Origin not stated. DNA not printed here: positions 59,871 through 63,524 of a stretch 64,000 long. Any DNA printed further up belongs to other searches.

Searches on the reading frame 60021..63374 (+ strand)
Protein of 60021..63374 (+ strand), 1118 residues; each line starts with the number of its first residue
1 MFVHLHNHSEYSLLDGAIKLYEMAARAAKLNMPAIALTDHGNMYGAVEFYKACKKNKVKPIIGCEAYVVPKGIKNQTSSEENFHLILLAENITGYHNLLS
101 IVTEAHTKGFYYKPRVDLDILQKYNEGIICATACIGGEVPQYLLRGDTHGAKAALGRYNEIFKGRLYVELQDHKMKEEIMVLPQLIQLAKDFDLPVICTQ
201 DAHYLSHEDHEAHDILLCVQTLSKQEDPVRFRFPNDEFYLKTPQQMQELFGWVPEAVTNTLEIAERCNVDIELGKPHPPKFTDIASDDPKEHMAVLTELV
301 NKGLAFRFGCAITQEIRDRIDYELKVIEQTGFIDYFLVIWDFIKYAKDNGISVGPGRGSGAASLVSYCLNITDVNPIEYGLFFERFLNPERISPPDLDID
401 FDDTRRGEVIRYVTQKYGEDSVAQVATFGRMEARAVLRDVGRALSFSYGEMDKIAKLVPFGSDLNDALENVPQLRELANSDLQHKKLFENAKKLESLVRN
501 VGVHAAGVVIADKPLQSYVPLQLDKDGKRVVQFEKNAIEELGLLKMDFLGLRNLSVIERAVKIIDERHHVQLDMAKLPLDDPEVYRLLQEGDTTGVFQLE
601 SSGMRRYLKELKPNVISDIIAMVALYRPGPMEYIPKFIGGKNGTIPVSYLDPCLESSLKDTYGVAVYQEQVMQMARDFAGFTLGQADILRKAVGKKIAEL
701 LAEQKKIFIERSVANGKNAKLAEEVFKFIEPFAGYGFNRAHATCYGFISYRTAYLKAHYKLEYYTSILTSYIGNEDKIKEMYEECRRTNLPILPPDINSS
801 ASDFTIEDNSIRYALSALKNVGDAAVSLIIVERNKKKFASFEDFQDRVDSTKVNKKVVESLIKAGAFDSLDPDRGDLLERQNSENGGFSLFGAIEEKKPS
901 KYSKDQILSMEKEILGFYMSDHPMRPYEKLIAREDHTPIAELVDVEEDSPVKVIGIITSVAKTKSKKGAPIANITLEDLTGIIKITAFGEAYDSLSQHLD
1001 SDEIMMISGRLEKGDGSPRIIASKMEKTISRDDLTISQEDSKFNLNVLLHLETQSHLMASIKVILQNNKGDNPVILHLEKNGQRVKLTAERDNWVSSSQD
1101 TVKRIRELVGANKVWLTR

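Call 76: search_protein_families(library=pfam, proteins=[window:60021-63374:+], max_evalue=0.00001)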
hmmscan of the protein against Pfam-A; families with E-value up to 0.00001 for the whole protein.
window:60021-63374:+ (1118 aa): 6 families
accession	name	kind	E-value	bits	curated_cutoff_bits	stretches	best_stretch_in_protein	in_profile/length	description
PF07733.18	DNA_pol3_alpha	-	7.4e-99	331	23.9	1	295-550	2-260/260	Bacterial DNA polymerase III alpha NTPase domain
PF17657.6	DNA_pol3_finger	-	1.5e-59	200.5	22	1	553-716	1-166/166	Bacterial DNA polymerase III alpha subunit finger domain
PF02811.25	PHP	-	9.4e-59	198.8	26.4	1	4-173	1-164/164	PHP domain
PF14579.12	HHH_6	-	1.7e-29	102.3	25.6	1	790-876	2-89/90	Helix-hairpin-helix motif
PF01336.31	tRNA_anti-codon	-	1.1e-11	44.9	27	1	951-1027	1-74/75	OB-fold nucleic acid binding domain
PF04919.18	DUF655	-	5.7e-07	30.1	22.2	1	813-861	116-165/181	Protein of unknown function (DUF655)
